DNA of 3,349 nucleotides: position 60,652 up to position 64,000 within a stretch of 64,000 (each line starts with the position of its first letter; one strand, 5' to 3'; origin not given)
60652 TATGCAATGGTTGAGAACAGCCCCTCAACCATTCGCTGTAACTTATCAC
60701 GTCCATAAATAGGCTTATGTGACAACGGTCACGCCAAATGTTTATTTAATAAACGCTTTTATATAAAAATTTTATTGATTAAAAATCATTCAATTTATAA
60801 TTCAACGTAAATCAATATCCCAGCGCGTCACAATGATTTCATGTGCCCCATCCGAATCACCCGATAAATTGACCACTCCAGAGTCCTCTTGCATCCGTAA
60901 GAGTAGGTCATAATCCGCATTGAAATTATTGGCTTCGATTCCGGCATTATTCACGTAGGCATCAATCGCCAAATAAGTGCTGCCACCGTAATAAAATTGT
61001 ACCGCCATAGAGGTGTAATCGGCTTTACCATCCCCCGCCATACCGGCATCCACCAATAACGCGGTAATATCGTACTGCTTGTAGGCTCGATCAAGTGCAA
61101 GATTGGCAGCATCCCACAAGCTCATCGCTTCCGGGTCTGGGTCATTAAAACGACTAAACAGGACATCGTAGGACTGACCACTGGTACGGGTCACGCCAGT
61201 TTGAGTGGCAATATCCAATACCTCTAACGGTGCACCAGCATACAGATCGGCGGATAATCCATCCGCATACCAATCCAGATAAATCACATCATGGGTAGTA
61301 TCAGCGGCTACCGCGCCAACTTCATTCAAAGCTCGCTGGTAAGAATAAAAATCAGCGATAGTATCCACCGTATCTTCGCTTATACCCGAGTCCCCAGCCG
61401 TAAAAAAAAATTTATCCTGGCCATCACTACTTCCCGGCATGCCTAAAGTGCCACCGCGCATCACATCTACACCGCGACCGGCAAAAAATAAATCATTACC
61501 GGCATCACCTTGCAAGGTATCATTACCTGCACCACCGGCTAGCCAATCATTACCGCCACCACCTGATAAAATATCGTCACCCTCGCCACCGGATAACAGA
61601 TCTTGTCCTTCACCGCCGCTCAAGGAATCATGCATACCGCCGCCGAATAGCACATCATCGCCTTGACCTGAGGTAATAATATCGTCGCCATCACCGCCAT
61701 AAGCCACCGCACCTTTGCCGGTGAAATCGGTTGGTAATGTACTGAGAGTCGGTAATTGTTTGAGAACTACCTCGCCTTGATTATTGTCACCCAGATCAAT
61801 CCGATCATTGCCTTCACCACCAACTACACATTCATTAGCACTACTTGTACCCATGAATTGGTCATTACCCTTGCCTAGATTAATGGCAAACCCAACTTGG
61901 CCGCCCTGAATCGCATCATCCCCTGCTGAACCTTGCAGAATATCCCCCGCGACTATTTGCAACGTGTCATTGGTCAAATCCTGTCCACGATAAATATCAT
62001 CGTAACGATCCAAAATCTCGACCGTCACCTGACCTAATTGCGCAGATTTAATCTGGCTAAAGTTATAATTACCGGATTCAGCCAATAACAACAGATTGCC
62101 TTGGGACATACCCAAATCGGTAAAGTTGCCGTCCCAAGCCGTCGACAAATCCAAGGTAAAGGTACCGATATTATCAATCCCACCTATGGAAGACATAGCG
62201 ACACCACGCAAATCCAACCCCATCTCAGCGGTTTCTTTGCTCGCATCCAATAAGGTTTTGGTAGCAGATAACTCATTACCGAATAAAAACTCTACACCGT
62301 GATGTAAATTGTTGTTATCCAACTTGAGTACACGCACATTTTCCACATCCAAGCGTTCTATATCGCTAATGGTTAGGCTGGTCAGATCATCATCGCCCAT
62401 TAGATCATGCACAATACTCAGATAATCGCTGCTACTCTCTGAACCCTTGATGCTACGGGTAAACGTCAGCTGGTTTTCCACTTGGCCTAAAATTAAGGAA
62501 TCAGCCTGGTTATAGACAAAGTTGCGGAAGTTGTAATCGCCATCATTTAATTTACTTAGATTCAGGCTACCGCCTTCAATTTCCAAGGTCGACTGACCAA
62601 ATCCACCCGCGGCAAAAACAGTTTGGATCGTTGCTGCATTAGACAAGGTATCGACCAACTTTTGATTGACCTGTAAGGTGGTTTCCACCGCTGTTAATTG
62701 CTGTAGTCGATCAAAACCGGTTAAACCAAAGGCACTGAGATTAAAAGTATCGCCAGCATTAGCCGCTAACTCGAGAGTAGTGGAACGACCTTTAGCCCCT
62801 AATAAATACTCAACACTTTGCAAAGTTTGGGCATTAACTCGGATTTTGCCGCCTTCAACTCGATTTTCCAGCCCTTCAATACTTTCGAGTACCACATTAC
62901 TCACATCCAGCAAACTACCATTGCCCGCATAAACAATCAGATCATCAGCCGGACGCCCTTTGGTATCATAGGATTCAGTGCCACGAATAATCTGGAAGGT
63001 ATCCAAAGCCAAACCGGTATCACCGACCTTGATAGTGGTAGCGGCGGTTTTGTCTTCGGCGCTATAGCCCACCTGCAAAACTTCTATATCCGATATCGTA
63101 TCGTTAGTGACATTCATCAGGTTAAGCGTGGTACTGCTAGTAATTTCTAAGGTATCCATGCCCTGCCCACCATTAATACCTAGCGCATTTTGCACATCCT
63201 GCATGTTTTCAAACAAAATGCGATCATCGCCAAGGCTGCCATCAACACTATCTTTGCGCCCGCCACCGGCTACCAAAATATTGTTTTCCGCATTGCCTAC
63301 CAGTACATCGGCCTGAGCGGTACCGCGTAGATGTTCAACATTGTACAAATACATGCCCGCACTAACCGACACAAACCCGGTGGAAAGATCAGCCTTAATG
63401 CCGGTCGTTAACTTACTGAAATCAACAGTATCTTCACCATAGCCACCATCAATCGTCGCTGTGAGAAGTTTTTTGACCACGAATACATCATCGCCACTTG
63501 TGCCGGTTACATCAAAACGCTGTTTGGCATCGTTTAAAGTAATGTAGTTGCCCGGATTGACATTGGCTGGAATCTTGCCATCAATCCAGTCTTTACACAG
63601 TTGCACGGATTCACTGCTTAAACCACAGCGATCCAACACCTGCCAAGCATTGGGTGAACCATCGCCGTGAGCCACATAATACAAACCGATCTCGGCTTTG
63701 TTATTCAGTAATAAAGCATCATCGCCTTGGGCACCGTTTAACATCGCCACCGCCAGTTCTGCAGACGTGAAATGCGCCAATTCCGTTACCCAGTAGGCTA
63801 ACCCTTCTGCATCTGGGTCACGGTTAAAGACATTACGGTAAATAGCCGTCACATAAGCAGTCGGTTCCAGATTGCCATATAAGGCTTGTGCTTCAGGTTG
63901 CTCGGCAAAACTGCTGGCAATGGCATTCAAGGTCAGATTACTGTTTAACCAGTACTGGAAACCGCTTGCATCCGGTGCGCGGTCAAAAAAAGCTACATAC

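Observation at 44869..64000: Co-oriented island coupling a type I-secreted S-layer-like protein to a sulfated glycan pathway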

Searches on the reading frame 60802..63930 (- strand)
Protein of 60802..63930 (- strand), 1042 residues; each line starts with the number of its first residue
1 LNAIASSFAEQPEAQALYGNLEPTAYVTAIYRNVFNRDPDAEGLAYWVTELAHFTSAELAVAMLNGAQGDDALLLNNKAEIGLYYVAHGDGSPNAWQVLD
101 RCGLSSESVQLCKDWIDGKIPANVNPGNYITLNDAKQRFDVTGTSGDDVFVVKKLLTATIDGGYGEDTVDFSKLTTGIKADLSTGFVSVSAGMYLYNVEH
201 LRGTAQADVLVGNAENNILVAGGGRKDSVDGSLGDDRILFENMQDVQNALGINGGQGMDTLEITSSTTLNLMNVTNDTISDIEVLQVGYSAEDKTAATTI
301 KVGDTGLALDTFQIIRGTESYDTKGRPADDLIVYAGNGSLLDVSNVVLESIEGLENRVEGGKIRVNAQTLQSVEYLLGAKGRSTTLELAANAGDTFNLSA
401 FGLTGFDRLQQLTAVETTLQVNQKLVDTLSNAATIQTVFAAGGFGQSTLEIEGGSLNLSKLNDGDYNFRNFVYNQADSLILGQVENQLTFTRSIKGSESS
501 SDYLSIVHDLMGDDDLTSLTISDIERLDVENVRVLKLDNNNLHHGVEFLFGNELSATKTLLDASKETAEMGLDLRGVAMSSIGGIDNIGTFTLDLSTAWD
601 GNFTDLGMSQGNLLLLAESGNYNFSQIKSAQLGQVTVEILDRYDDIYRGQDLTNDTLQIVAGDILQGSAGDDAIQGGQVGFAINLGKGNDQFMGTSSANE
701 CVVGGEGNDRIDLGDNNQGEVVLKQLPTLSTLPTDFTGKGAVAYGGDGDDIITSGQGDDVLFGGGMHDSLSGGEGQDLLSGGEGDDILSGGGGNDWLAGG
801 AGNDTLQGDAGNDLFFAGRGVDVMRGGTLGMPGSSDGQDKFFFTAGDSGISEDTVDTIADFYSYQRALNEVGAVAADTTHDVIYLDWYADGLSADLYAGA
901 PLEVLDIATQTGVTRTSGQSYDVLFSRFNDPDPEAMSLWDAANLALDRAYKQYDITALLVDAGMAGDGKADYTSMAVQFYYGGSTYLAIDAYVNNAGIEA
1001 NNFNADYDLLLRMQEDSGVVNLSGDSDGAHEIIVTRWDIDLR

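Call 4: search_protein_families(library=pfam, proteins=[window:60802-63930:-], max_evalue=0.01)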
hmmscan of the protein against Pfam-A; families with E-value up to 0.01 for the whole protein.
window:60802-63930:- (1042 aa): 2 families
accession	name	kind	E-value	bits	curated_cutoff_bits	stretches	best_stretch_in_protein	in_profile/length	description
PF00353.25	HemolysinCabind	-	3.3e-18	65.7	23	3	790-823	2-35/36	RTX calcium-binding nonapeptide repeat (4 copies)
PF13946.11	DUF4214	-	4.2e-11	43.2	23.2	1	5-64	1-63/72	Domain of unknown function (DUF4214)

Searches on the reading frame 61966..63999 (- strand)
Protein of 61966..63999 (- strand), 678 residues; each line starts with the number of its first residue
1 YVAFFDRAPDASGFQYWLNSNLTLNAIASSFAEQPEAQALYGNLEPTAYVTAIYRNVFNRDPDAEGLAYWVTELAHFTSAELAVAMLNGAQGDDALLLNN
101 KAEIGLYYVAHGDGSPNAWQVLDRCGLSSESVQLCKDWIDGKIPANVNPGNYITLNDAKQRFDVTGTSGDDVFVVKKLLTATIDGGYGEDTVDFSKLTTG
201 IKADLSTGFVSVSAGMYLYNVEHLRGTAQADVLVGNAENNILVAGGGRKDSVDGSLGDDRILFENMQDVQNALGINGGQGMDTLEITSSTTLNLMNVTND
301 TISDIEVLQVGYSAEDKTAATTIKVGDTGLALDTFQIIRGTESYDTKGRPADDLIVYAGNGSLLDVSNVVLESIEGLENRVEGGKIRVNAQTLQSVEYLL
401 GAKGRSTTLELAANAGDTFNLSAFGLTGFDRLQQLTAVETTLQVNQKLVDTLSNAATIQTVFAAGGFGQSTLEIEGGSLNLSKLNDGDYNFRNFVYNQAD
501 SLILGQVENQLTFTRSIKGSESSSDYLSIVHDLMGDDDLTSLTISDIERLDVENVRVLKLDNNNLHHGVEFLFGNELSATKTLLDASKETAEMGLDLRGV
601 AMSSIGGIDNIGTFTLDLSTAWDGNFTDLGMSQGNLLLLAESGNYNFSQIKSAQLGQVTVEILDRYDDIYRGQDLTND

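Call 29: find_related_loci(query=A2, collection=genome_contigs, flank=10000)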
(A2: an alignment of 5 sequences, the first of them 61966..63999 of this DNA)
Query A2 (678 aa) in genome_contigs; peptide patterns used: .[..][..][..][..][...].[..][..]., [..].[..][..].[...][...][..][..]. (x = any residue, [..] = any of these).
598 stretches matched a pattern (row limit reached: there are more); 573 encode a relative of the query (tblastn E <= 1e-3); the best 80 are kept; 79 distinct loci.
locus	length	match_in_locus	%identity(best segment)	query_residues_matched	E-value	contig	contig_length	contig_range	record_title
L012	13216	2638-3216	37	1-192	2e-30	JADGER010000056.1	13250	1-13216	MAG: Sulfurovaceae bacterium isolate BB41 NODE_4379_length_13250_cov_16.307277, whole genome shotgun sequence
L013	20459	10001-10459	44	1-140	3e-25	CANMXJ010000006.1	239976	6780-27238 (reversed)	uncultured Sulfitobacter sp. isolate 3-1232-G.fasta genome assembly, contig: NODE_6, whole genome shotgun sequence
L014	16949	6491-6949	43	1-140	1e-24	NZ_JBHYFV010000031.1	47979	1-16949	MAG: Marivita sp. isolate CCAP1475_9_bin-024 CCAP1475_9_bin-024_c31, whole genome shotgun sequence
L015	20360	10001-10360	48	1-109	5e-24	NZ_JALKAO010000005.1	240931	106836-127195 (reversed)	Marivita sp. S6314 scaffold_5_length240932, whole genome shotgun sequence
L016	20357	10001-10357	47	1-108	4e-24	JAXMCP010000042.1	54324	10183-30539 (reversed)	MAG: Reyranellaceae bacterium isolate STL-PRO13 C2.172.fa-42, whole genome shotgun sequence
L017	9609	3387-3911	37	1-165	7e-24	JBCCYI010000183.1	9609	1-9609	MAG: Pseudomonadota bacterium isolate P01_F01_bin.148 k141_727633_length_9609_cov_16.0000, whole genome shotgun sequence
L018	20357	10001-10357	47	1-108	6e-24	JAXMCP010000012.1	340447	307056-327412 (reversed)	MAG: Reyranellaceae bacterium isolate STL-PRO13 C2.172.fa-12, whole genome shotgun sequence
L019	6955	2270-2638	42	1-112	1e-23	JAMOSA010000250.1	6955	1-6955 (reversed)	MAG: Campylobacteraceae bacterium isolate 4561-384_metabat1_scaf2bin.006 4562-384_scaffold_4852_c1, whole genome shotgun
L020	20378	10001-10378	45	1-108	1e-22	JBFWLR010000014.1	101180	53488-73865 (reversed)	MAG: Xanthobacter sp. isolate CA_2019_NHSR_70 NODE_584_length_101180_cov_12.597300_NHSR, whole genome shotgun sequence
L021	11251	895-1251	45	1-108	6e-23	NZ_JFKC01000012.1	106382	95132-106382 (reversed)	Marivita geojedonensis strain DPG-138 contig12, whole genome shotgun sequence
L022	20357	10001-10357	44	1-108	1e-22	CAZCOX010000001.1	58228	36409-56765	MAG TPA_asm: uncultured Rhodobacterales bacterium isolate SRP135972_co1_136 genome assembly, contig: NODE_262_length_582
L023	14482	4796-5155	43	1-109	2e-22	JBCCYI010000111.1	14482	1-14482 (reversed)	MAG: Pseudomonadota bacterium isolate P01_F01_bin.148 k141_1474682_length_14482_cov_85.3079, whole genome shotgun sequen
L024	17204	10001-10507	34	1-149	3e-22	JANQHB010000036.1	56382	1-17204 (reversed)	MAG: Chlorobium sp. isolate PL23b_bin.75 k99_811779, whole genome shotgun sequence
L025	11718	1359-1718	47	1-108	4e-22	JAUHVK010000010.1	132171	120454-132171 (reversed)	MAG: Alphaproteobacteria bacterium isolate 1_bin.1 NODE_125_length_132171_cov_14.054277, whole genome shotgun sequence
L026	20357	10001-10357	45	1-108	5e-22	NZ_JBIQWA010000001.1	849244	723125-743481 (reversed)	Marivita sp. S0852 scaffold1, whole genome shotgun sequence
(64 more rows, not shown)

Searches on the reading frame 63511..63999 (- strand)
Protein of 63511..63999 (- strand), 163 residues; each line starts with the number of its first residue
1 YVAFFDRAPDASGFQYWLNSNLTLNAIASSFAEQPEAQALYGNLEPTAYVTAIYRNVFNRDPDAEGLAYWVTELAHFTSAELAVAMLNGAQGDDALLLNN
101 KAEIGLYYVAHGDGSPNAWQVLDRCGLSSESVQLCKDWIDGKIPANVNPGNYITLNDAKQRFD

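Call 94: predict_structure(alignment_id=A6)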
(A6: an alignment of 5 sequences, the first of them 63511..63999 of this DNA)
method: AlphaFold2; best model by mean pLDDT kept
length: 163 residues; sequences in the alignment: 5
mean_pLDDT: 85.0   pTM: 0.77
mean pLDDT of the five models: 85.0, 85.0, 82.1, 65.5, 55.1
residues with pLDDT >= 90: 60; 70-90: 88; 50-70: 10; < 50: 5
segments of 3 or more residues with pLDDT < 50: 158-161
pLDDT, mean of each block of 10 residues (from residue 1): 82 84 89 89 91 90 94 89 90 93 90 78 88 90 77 57 49
secondary structure, 60 per line:
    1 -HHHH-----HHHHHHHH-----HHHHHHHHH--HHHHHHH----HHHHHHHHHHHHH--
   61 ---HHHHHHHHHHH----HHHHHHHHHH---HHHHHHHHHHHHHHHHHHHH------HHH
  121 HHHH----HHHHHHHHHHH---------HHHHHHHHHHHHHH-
elements in order: H2-5 H11-18 H24-32 H35-41 H46-58 H64-74 H79-88 H92-111 H118-124 H129-139 H149-162

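Call 96: fold_search(model_id=the predicted structure, library=pdb)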
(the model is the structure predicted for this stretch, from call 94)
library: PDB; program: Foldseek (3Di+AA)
matches with E <= 10: 51; with E <= 0.001: 0
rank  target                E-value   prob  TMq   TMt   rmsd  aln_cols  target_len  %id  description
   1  3osj_A                3.2e-01  0.99  0.38  0.44   4.4        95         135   15  X-Ray Structure of Phycobilisome LCM core-membrane linker polypeptide (fragment 254-400) from Synechocystis sp. PCC 68 (released 2010-10-06)
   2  7sc8_BK               3.3e-01  0.98  0.40  0.35   4.7       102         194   16  Synechocystis PCC 6803 Phycobilisome rod from PBS sample (released 2022-08-31)
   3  7ext_A1               3.9e-01  0.96  0.39  0.30   5.1       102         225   17  Cryo-EM structure of cyanobacterial phycobilisome from Synechococcus sp. PCC 7002 (released 2021-10-06)
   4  9wg7_A1               4.8e-01  0.96  0.40  0.34   4.6       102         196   16  The structure of phycobilisome with a bicylindrical core from the cyanobacterium Synechococcus elongatus PCC 7942 (released 2026-04-01)
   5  8iml_4                8.0e-01  0.96  0.36  0.25   3.6        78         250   15  Rs2I-Rs2II, Rs1I-Rs1II, RbI-RbII cylinder in cyanobacterial phycobilisome from Anthocerotibacter panamensis (Cluster D (released 2023-10-25)
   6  6kgx_B2               9.3e-01  0.91  0.37  0.28   4.0        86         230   15  Structure of the phycobilisome from the red alga Porphyridium purpureum (released 2019-12-11)
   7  6kgx_B6               9.8e-01  0.90  0.37  0.28   4.0        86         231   15  Structure of the phycobilisome from the red alga Porphyridium purpureum (released 2019-12-11)
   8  2l06_MODEL_1_A        1.1e+00  0.90  0.35  0.37   3.7        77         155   12  Solution NMR structure of the PBS linker polypeptide domain (fragment 254-400) of phycobilisome linker protein (released 2010-08-25)
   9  8wql_B2               1.2e+00  0.89  0.38  0.27   4.1        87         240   13  In situ PBS-PSII supercomplex from cyanobacterial Spirulina platensis (released 2024-07-31)
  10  3osj_C                1.2e+00  0.84  0.38  0.45   4.8        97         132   14  X-Ray Structure of Phycobilisome LCM core-membrane linker polypeptide (fragment 254-400) from Synechocystis sp. PCC 68 (released 2010-10-06)
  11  8imk_1                1.3e+00  0.85  0.34  0.15   4.0        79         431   11  D3-D4, D1-D2, D'3-D'4, D'1-D'2 cylinder in cyanobacterial phycobilisome from Anthocerotibacter panamensis (Cluster C) (released 2023-10-25)
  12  5y6p_R8               2.1e+00  0.77  0.36  0.27   3.7        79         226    9  Structure of the phycobilisome from the red alga Griffithsia pacifica (released 2017-11-15)
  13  7y4l_63               2.1e+00  0.66  0.35  0.08   4.9        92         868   15  PBS of PBS-PSII-PSI-LHCs from Porphyridium purpureum. (released 2023-01-18)
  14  2ky4_MODEL_1_A        2.4e+00  0.72  0.40  0.43   4.5        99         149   18  Solution NMR structure of the PBS linker domain of phycobilisome linker polypeptide from Anabaena sp. Northeas (released 2010-07-14)
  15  7eyd_09               2.5e+00  0.75  0.33  0.06   3.4        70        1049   14  Cryo-EM structure of cyanobacterial phycobilisome from Anabaena sp. PCC 7120 (released 2021-10-06)
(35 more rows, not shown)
